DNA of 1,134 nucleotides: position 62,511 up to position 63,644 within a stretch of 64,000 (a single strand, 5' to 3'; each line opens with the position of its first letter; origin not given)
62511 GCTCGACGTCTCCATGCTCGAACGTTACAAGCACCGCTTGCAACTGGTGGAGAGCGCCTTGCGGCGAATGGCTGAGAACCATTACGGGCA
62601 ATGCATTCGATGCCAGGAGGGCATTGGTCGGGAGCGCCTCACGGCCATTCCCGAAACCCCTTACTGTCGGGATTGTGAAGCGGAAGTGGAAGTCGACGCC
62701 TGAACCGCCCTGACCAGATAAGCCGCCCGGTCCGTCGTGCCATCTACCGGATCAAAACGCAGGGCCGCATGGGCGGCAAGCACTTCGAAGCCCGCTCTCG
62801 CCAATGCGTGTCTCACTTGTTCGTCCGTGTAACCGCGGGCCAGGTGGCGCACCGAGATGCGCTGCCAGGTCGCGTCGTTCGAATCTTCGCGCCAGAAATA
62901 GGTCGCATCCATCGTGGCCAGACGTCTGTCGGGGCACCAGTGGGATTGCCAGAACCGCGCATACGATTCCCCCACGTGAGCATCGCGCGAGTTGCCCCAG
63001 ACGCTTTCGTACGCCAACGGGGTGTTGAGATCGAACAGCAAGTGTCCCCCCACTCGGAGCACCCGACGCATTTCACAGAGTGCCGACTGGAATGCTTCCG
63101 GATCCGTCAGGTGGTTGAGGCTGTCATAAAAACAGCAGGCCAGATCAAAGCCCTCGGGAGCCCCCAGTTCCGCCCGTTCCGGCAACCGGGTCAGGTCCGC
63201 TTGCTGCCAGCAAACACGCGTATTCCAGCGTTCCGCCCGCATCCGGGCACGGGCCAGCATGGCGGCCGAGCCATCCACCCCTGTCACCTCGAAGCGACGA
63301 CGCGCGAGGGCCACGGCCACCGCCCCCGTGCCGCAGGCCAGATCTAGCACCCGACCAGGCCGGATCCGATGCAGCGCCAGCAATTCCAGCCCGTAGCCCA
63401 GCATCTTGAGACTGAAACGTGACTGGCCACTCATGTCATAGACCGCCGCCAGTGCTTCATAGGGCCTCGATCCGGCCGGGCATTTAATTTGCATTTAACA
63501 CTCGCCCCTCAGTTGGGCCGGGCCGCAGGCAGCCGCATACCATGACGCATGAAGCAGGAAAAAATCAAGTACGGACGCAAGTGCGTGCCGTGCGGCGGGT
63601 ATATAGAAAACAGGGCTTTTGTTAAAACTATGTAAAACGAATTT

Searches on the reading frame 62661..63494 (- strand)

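Call 79: search_protein_families(library=pfam, proteins=[window:62661-63494:-], max_evalue=0.00001)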
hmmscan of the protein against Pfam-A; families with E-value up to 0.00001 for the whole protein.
window:62661-63494:- (277 aa): 8 families
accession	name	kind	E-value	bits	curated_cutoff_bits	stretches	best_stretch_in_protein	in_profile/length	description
PF13649.12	Methyltransf_25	-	3.7e-22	79.3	27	1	49-150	1-97/97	Methyltransferase domain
PF08241.18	Methyltransf_11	-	1.6e-17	64.3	21.2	1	50-154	1-95/95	Methyltransferase domain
PF08242.18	Methyltransf_12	-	1.2e-13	52.1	30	1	50-152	1-98/98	Methyltransferase domain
PF13847.12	Methyltransf_31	-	2.6e-13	50.3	27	1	48-154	6-109/145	Methyltransferase domain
PF13489.12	Methyltransf_23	-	6.6e-13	49.1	27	1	39-240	16-163/164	Methyltransferase domain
PF01209.24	Ubie_methyltran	-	3.5e-09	36.8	20.1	1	45-153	47-150/233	ubiE/COQ5 methyltransferase family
PF05175.20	MTS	-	7.1e-07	29.5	23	1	27-102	11-91/170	Methyltransferase small domain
PF05401.17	NodS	-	3.8e-06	27.3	24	1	45-155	43-145/201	Nodulation protein S (NodS)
